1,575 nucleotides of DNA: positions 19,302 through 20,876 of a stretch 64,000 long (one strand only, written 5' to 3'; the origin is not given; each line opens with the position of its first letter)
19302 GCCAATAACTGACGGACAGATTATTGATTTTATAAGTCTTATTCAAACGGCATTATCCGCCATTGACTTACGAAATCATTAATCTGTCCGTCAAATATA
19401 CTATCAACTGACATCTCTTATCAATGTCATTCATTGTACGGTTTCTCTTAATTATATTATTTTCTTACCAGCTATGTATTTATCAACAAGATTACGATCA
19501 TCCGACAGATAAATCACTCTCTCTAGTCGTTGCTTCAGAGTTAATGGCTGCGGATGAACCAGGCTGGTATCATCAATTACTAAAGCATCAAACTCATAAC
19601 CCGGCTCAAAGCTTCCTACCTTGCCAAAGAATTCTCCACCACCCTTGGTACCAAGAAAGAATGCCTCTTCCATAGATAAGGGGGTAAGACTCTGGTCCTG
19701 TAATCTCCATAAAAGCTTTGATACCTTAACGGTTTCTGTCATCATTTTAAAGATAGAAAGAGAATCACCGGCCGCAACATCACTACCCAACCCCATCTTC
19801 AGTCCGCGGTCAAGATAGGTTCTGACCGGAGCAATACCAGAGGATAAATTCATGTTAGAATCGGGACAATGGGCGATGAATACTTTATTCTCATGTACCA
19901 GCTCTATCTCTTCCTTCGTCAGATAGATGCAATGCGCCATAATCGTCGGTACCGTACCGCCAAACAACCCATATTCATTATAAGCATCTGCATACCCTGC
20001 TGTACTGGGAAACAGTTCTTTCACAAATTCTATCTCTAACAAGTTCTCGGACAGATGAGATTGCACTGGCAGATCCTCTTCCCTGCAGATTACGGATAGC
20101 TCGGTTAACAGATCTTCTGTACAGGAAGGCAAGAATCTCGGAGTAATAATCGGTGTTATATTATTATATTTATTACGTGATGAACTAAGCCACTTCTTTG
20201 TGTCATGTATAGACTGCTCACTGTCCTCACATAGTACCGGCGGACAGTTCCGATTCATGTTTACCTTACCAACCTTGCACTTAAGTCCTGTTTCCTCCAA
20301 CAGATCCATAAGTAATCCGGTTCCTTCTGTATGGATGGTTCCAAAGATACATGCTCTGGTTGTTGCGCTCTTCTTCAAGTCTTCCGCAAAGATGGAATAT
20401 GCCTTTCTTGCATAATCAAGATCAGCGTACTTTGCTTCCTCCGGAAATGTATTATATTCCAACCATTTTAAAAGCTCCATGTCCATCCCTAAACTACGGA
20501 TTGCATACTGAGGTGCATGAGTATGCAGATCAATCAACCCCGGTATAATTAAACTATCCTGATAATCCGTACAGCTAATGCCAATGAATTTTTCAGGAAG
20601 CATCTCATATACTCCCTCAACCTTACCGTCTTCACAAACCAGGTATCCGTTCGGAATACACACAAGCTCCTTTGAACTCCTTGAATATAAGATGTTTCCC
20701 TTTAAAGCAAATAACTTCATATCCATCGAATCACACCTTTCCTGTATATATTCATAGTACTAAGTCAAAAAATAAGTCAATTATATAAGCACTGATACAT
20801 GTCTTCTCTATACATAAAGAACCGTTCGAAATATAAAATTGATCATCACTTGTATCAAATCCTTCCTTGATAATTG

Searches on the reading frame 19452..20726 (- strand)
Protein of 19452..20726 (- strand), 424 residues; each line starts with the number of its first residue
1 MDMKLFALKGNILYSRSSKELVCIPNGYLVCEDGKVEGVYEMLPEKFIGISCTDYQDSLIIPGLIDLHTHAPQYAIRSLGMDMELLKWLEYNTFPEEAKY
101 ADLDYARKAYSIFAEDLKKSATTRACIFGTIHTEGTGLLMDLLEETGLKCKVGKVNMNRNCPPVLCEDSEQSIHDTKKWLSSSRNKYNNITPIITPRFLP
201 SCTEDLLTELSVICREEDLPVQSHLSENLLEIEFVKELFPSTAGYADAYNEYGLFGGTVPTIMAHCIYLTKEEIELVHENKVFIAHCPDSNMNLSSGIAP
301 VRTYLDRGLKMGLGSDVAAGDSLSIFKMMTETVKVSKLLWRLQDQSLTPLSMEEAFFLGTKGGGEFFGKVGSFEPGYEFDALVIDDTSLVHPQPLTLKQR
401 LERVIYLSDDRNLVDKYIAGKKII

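Call 7: search_protein_families(library=ncbifam, proteins=[window:19452-20726:-])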
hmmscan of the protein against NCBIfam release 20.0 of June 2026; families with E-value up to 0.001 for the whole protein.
window:19452-20726:- (424 aa): 24 families
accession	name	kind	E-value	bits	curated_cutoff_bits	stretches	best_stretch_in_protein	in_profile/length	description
TIGR02967.1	guan_deamin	equivalog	8.8e-108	360.8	375.4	1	24-420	4-401/401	guanine deaminase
NF006679.0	PRK09228.1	subfamily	1.5e-91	307.4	351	1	15-423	20-429/433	guanine deaminase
NF005557.0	PRK07228.1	equivalog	3e-57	194.3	522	1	24-422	19-411/445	5'-deoxyadenosine deaminase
NF004701.0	PRK06038.1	equivalog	1.4e-40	139.3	609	1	24-395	21-375/432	N-ethylammeline chlorohydrolase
NF012037.0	PRK15493.1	equivalog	1.6e-40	139.3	779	1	23-424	19-409/435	bifunctional S-methyl-5'-thioadenosine deaminase/S-adenosylhomocysteine deaminase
NF006549.0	PRK09045.1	equivalog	2.5e-37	128.6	540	1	53-423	58-414/444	TRZ/ATZ family hydrolase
NF006252.0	PRK08393.1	equivalog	1.3e-36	126.6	617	1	51-423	43-397/424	N-ethylammeline chlorohydrolase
NF006055.0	PRK08203.1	equivalog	2.5e-36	125.2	532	1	22-385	22-391/455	8-oxoguanine deaminase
NF005211.0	PRK06687.1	equivalog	4.5e-31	108.1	703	1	51-424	47-409/419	TRZ/ATZ family protein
NF009059.0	PRK12393.1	equivalog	1.5e-24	86.5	543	1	33-384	35-394/460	amidohydrolase family protein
NF005540.0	PRK07203.1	equivalog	1.4e-20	73.4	444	1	249-388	247-381/444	putative aminohydrolase SsnA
NF004801.0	PRK06151.1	subfamily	2.6e-18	66.1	416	1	182-386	198-403/491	chlorohydrolase family protein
TIGR03314.1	Se_ssnA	subfamily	6.2e-18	64.9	455.5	1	247-407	244-396/441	putative selenium metabolism protein SsnA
NF004995.0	PRK06380.1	subfamily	9.6e-18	64.4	567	1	54-420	46-395/418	metal-dependent hydrolase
NF005552.0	PRK07213.1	equivalog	1.2e-17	63.9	294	1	258-338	233-313/382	chlorohydrolase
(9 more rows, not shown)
